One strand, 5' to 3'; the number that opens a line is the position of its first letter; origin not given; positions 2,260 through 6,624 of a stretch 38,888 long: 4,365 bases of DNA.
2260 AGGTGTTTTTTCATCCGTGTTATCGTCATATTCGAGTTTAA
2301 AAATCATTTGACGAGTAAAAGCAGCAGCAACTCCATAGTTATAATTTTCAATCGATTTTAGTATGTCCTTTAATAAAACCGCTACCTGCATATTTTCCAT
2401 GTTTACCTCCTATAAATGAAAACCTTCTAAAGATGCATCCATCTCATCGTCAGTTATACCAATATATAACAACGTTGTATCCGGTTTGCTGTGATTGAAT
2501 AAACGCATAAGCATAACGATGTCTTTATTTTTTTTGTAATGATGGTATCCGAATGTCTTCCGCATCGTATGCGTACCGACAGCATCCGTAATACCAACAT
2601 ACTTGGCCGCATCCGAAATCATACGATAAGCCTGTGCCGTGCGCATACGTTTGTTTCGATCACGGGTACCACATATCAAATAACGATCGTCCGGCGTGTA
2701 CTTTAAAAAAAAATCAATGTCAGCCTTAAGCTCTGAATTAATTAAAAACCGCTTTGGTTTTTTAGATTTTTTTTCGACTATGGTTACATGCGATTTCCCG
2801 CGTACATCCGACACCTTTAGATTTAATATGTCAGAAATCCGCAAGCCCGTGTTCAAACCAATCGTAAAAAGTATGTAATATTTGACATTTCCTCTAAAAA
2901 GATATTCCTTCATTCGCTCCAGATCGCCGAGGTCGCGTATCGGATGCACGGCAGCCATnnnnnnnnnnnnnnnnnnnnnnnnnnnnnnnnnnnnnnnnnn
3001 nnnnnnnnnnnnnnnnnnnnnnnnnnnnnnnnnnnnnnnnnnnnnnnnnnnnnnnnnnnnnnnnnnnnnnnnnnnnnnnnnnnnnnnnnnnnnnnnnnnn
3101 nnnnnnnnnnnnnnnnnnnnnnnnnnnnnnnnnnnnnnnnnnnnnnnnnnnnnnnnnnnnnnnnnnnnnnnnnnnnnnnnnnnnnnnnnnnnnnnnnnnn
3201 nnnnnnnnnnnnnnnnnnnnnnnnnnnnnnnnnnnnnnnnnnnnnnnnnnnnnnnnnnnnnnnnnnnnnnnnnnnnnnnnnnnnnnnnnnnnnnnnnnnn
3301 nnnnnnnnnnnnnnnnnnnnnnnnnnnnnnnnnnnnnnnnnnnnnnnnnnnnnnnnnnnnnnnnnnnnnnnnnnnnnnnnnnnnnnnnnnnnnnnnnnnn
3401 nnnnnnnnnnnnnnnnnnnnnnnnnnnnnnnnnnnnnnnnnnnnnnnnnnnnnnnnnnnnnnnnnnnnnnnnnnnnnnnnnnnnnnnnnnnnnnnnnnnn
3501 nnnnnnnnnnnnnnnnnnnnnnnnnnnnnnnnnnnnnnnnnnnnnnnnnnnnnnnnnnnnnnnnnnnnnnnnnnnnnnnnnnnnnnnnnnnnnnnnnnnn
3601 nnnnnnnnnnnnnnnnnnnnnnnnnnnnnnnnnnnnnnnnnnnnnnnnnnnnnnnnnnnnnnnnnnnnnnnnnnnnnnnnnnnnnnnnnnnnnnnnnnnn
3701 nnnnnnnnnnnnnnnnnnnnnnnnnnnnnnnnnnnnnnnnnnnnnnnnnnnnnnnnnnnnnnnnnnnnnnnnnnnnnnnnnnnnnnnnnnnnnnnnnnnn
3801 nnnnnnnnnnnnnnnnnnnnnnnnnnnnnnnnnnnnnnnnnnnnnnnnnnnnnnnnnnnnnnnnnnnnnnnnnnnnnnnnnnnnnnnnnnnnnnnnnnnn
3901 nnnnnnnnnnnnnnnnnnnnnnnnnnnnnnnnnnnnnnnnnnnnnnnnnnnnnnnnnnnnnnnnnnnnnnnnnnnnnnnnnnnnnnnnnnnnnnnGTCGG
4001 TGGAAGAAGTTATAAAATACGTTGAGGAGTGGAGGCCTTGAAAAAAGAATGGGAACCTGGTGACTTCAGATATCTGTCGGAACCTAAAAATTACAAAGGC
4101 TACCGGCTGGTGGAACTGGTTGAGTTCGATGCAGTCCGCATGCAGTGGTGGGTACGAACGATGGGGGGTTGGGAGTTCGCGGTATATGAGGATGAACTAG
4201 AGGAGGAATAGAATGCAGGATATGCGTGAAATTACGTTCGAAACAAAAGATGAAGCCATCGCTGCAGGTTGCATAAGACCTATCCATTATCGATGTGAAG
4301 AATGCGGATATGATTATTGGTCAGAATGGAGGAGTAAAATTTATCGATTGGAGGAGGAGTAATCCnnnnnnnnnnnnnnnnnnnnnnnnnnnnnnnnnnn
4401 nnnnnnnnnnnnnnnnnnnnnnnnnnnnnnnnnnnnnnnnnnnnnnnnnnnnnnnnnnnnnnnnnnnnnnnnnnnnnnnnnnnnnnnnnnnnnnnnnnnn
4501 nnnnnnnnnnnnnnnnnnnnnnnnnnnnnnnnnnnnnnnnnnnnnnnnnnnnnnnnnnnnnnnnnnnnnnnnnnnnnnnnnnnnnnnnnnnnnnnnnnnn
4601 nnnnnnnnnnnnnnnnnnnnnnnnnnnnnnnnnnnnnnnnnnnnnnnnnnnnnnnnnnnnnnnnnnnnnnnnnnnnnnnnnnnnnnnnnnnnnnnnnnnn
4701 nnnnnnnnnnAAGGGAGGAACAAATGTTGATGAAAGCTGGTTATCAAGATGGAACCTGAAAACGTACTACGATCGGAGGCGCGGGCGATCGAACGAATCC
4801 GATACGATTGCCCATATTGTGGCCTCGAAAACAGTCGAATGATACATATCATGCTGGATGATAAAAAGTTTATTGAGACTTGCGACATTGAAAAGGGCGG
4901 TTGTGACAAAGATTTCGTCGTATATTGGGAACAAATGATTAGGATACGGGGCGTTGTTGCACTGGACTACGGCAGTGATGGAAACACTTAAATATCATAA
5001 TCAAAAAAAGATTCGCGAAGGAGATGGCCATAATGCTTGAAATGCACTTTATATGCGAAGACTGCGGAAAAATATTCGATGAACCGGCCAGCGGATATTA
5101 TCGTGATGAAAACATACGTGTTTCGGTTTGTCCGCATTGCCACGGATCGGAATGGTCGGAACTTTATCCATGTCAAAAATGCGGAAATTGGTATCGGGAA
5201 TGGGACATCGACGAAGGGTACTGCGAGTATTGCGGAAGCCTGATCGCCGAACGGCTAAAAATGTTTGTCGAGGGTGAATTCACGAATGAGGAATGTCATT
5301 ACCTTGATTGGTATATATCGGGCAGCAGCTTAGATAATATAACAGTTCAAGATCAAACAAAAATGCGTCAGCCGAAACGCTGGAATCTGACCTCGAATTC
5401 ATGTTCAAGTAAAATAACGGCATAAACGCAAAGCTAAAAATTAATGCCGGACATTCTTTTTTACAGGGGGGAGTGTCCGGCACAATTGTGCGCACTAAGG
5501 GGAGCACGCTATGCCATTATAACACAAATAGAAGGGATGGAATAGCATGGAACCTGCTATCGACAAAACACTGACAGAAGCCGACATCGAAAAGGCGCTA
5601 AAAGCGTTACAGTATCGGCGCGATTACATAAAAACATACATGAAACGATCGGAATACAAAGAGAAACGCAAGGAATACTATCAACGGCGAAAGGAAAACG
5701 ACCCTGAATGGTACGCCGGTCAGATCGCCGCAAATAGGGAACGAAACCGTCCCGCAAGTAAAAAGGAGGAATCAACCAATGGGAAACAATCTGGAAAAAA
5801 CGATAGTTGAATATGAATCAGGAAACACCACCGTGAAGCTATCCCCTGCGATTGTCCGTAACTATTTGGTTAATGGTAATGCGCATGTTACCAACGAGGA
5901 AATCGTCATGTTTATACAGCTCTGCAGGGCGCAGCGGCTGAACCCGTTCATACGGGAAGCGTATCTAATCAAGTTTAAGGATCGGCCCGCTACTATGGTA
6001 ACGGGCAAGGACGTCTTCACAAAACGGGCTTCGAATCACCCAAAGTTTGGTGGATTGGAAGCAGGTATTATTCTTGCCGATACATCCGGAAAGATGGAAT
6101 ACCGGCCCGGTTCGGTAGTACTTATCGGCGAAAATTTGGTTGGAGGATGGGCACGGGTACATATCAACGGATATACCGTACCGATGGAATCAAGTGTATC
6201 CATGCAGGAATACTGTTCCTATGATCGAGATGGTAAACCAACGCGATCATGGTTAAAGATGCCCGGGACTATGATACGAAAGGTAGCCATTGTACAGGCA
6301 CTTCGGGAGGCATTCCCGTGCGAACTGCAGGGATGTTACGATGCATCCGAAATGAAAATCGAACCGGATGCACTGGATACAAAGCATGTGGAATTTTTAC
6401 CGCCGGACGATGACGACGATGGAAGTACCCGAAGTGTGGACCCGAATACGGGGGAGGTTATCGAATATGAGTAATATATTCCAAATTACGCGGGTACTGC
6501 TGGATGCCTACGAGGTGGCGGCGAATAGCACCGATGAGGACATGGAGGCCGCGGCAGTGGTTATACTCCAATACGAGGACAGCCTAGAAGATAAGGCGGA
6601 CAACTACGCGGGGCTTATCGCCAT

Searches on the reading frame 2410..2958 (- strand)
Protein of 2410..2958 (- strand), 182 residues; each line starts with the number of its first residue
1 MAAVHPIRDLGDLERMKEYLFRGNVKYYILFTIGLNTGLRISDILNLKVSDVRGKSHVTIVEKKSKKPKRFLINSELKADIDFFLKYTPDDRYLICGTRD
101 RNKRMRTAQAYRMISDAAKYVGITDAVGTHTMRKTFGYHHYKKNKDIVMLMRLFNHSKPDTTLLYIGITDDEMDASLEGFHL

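Call 99: search_protein_families(library=pfam, proteins=[window:2410-2958:-], max_evalue=0.001)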
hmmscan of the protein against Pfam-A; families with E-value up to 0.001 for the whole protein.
window:2410-2958:- (182 aa): 1 family
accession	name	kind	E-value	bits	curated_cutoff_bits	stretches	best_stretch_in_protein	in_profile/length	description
PF00589.27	Phage_integrase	-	3.8e-20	72.8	27.1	1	23-168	20-168/172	Phage integrase family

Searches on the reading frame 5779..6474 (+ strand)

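Call 99: search_protein_families(library=pfam, proteins=[window:5779-6474:+], max_evalue=0.001)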
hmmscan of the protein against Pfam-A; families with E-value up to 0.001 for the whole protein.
window:5779-6474:+ (231 aa): 1 family
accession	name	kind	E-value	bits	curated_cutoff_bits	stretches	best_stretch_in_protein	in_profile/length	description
PF03837.19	RecT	-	2.6e-36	125.5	24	1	24-194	9-189/198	RecT family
